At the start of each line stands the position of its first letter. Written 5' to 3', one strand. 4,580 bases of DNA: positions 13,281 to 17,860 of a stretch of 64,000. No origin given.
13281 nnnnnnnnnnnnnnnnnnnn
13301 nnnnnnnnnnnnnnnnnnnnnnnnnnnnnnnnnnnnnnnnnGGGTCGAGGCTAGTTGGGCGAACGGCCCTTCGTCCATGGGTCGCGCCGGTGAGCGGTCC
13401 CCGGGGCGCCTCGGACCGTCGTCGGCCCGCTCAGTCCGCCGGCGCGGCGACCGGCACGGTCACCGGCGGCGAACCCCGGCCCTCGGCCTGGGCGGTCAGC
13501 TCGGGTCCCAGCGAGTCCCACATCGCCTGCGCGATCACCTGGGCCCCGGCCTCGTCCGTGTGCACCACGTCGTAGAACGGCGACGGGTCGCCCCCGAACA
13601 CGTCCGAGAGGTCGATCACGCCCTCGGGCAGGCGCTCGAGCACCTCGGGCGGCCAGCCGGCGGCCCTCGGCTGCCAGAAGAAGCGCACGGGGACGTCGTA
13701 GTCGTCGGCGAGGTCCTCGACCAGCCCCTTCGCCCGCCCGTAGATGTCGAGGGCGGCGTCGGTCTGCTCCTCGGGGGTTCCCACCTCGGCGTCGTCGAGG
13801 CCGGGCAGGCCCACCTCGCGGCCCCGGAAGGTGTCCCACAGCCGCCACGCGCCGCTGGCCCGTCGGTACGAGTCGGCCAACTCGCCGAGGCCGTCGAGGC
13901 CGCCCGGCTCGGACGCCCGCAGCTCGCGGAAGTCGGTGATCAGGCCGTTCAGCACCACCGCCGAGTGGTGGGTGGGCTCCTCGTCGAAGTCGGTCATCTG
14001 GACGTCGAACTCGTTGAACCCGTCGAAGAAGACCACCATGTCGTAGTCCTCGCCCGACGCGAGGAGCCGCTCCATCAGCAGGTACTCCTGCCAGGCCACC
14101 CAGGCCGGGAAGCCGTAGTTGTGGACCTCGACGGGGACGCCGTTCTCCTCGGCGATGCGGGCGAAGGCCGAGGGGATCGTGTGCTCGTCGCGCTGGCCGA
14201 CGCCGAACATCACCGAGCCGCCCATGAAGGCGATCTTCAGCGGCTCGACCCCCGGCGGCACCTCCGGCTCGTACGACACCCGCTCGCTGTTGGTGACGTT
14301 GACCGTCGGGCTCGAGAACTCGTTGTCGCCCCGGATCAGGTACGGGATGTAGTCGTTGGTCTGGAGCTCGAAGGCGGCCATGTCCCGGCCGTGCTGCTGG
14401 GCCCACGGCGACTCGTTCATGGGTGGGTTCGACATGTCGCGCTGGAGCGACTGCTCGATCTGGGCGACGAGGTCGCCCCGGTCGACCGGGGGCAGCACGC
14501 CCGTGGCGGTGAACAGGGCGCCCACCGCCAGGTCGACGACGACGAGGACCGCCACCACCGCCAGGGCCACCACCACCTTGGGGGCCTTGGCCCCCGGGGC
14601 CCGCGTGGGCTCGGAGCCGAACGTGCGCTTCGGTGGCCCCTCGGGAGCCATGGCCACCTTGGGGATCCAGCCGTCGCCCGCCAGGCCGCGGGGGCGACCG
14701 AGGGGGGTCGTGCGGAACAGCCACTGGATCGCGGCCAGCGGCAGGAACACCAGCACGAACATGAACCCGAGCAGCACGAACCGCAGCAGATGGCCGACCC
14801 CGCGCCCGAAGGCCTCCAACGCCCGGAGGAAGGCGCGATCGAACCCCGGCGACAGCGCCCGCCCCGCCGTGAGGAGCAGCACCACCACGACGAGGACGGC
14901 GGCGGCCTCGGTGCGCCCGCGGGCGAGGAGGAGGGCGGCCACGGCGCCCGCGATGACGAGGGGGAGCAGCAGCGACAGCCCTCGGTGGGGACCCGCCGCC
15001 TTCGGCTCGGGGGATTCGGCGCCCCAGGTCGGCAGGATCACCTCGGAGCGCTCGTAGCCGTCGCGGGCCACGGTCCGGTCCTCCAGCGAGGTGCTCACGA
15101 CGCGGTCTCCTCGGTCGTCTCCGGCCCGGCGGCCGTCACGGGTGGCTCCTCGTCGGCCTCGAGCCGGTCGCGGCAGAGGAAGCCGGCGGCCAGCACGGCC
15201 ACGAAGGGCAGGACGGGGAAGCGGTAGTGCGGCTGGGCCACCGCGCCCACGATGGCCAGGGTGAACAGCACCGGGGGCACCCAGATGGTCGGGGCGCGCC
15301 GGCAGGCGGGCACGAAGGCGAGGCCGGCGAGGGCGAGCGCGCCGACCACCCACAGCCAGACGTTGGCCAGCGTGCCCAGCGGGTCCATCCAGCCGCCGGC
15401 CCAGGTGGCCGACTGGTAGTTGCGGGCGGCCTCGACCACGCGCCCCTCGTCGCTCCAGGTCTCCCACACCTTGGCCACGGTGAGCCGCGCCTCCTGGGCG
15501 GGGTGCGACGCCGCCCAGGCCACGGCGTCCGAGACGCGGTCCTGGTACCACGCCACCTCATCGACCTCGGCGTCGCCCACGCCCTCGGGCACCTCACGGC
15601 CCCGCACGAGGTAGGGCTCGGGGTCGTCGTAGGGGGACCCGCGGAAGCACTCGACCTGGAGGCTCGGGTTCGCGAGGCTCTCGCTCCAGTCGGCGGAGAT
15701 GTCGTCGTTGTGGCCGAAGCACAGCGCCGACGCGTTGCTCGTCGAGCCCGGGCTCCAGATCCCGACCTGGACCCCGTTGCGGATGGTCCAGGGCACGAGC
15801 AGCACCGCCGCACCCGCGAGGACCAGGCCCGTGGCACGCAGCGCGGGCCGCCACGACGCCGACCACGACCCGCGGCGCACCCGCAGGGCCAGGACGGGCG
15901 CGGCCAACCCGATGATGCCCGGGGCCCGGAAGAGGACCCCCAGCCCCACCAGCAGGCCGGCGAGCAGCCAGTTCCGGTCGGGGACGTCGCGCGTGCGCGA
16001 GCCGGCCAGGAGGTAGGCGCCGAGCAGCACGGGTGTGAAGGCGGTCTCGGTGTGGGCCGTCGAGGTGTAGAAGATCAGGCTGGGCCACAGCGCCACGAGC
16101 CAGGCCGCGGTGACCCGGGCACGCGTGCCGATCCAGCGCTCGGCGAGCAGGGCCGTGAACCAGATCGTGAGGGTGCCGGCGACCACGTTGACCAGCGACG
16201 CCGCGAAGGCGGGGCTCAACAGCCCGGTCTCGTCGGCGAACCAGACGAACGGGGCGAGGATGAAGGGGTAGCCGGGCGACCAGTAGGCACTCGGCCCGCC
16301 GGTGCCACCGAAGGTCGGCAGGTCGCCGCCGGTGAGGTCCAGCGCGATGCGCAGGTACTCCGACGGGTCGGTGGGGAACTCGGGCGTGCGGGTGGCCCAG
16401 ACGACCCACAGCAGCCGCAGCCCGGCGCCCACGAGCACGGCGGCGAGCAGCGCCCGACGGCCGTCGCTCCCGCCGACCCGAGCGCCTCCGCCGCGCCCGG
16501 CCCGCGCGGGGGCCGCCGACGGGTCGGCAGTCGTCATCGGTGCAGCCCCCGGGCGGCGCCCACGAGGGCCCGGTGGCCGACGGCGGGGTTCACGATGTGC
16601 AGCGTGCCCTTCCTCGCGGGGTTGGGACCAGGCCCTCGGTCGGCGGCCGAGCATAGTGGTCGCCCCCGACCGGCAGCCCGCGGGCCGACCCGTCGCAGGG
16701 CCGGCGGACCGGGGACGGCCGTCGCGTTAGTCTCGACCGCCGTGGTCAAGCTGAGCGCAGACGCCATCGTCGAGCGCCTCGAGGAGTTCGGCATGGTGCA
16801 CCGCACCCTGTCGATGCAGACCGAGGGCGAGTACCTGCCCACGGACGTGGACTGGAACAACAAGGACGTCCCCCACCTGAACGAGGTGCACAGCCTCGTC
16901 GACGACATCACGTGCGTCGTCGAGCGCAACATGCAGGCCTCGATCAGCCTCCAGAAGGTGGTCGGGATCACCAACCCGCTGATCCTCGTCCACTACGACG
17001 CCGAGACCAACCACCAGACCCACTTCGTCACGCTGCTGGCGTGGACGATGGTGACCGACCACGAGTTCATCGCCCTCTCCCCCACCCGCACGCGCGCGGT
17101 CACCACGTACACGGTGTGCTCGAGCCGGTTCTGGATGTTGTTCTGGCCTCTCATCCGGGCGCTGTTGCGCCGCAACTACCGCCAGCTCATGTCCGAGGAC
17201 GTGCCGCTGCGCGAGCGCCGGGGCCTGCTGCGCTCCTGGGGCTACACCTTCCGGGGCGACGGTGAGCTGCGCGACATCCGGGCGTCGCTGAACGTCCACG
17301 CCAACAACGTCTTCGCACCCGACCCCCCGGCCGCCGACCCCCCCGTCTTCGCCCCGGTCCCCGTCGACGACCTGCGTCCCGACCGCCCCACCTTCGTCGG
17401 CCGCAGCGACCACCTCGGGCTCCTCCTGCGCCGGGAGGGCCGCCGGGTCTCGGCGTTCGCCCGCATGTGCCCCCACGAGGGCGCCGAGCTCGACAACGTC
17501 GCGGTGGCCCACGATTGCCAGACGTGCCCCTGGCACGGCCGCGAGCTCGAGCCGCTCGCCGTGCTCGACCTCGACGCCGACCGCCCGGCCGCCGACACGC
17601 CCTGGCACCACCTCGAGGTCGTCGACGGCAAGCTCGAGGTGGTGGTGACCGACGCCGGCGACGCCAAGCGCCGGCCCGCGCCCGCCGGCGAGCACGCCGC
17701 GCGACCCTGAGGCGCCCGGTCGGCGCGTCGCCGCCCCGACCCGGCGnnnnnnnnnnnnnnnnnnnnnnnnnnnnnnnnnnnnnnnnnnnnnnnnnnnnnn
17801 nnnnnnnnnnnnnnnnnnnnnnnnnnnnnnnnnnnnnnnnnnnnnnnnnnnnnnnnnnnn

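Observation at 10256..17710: Six-gene Fe-S / radical / glycan-tailoring cassette wedged between sufD and sufB: candidate undescribed envelope-modification system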

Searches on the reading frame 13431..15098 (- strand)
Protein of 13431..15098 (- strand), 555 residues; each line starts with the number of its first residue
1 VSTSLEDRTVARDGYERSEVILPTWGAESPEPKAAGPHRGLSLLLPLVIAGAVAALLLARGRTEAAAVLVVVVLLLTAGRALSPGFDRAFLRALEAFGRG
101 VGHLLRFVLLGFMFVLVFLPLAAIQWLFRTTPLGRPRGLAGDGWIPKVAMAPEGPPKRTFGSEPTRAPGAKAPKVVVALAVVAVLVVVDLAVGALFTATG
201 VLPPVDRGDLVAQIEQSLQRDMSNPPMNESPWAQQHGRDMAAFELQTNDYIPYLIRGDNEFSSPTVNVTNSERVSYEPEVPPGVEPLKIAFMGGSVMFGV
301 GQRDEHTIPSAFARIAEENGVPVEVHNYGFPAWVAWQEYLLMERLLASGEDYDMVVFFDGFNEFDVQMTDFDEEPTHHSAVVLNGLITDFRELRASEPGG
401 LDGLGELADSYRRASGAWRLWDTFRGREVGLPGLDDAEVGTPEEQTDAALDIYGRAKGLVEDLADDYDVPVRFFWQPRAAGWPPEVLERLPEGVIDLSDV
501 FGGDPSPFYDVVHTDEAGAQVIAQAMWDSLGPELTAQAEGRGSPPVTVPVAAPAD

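Call 3: search_protein_families(library=pfam, proteins=[window:13431-15098:-], max_evalue=0.01)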
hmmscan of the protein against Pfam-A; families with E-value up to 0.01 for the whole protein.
window:13431-15098:- (555 aa): 1 family
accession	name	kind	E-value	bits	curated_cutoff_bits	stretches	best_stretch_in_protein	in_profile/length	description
PF13472.12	Lipase_GDSL_2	-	0.00044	21.2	32.9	1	291-474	1-149/178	GDSL-like Lipase/Acylhydrolase family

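Call 4: search_protein_families(library=ncbifam, proteins=[window:13431-15098:-], max_evalue=0.01)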
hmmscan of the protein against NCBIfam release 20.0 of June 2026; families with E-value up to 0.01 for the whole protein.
window:13431-15098:- (555 aa): 0 families

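Call 29: search_solved_structures(query=window:13431-15098:-, max_evalue=1)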
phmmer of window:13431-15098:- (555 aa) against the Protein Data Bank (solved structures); distinct sequences matched with E-value up to 1: 0.
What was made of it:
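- Closest known: Membrane-anchored SGNH/GDSL O-acyl transferases and esterases of envelope polymers. Different: Very divergent: below the Pfam cut-off, with no PDB sequence match (calls 3, 29).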

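Call 75: search_protein_families(library=pfam, alignment_id=A5, max_evalue=0.01)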
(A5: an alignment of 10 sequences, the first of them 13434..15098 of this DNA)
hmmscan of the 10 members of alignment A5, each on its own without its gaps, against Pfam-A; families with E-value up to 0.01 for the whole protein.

A. member 1, window:13434-15098:- (555 aa): 1 family
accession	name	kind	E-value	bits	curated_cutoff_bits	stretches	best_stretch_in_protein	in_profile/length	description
PF13472.12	Lipase_GDSL_2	-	0.00044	21.2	32.9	1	291-474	1-149/178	GDSL-like Lipase/Acylhydrolase family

B. families by the number of members that match (of 10 scanned): 2 families
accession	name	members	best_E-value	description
PF13472.12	Lipase_GDSL_2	4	1.4e-06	GDSL-like Lipase/Acylhydrolase family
PF00657.28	Lipase_GDSL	1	3.9e-05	GDSL-like Lipase/Acylhydrolase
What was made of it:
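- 13431..15098 (-): Four-TM membrane protein with an acidic C-terminal SGNH-like domain (555 aa). Its start overlaps the GT-C stop (GTGA). Lipase_GDSL_2 below cut-off (calls 3, 75).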

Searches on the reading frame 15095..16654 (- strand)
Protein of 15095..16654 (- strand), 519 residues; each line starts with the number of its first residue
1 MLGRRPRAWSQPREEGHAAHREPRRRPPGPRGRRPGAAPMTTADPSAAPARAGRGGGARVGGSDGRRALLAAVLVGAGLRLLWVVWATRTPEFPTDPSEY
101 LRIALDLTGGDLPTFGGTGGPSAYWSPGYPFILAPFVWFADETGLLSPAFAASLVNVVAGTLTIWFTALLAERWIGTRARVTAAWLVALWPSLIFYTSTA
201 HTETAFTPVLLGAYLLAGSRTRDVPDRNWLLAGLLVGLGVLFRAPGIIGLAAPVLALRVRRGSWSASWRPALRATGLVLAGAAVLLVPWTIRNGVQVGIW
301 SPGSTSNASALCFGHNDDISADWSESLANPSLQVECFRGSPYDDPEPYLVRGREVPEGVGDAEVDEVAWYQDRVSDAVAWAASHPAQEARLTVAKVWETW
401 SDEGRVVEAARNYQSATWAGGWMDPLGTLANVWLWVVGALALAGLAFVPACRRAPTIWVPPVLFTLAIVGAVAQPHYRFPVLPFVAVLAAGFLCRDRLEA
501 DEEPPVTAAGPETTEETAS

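Call 3: search_protein_families(library=pfam, proteins=[window:15095-16654:-], max_evalue=0.01)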
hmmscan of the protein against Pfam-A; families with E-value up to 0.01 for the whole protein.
window:15095-16654:- (519 aa): 2 families
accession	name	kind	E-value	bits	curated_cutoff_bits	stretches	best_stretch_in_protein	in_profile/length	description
PF13231.12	PMT_2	-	5.4e-07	30.4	26.1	1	149-281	21-153/160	Dolichyl-phosphate-mannose-protein mannosyltransferase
PF09594.16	GT87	-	0.00074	19.8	25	1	130-284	5-151/237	Glycosyltransferase family 87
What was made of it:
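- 15095..16537 (-): GT-C-type polytopic glycosyltransferase (480 aa, PMT_2-like). PMT_2 30.4 bits against a 26.1 cut-off; weak GT87 match (call 3).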

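Call 4: search_protein_families(library=ncbifam, proteins=[window:15095-16654:-], max_evalue=0.01)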
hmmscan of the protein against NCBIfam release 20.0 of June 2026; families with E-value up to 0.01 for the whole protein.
window:15095-16654:- (519 aa): 2 families
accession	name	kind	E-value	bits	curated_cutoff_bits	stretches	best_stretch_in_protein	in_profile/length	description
NF047440.1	LA3751_2_3_fam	subfamily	0.0012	17.8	200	1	129-257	85-207/460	LA_3751/LA_3752 family putative glycosyltransferase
TIGR04154.1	archaeo_STT3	subfamily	0.0018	16.7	450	1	120-215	64-167/831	oligosaccharyl transferase, archaeosortase A system-associated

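Call 28: search_solved_structures(query=window:15095-16537:-, max_evalue=1)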
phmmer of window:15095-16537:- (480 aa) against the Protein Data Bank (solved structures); distinct sequences matched with E-value up to 1: 0.
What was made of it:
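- Tried and rejected: The GT-C and SGNH proteins had no hit (calls 28, 29).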

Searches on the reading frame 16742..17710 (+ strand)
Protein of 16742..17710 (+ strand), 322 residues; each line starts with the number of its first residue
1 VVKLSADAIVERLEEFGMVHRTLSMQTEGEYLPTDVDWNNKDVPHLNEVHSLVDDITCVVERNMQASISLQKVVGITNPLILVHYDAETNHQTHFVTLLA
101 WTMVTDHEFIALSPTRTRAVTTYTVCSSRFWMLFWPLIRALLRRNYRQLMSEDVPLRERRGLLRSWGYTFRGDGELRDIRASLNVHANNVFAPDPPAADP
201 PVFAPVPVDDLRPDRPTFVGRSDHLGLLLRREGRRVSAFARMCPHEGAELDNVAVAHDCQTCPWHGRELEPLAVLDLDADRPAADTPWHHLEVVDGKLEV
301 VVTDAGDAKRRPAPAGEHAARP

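Call 3: search_protein_families(library=pfam, proteins=[window:16742-17710:+], max_evalue=0.01)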
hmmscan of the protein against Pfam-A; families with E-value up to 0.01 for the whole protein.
window:16742-17710:+ (322 aa): 1 family
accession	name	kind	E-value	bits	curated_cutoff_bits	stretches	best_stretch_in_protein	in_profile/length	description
PF00355.32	Rieske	-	4.7e-08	33.3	20.3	1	207-269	7-69/88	Rieske [2Fe-2S] domain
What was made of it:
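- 16742..17710 (+): pRO2: domain-order-inverted Rieske oxygenase paralogue (322 aa). It is divergent from the GT-C gene and convergent with sufB. C-terminal Rieske domain, 33.3 bits (call 3).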

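Call 4: search_protein_families(library=ncbifam, proteins=[window:16742-17710:+], max_evalue=0.01)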
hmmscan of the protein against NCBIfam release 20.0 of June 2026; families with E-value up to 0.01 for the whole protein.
window:16742-17710:+ (322 aa): 0 families
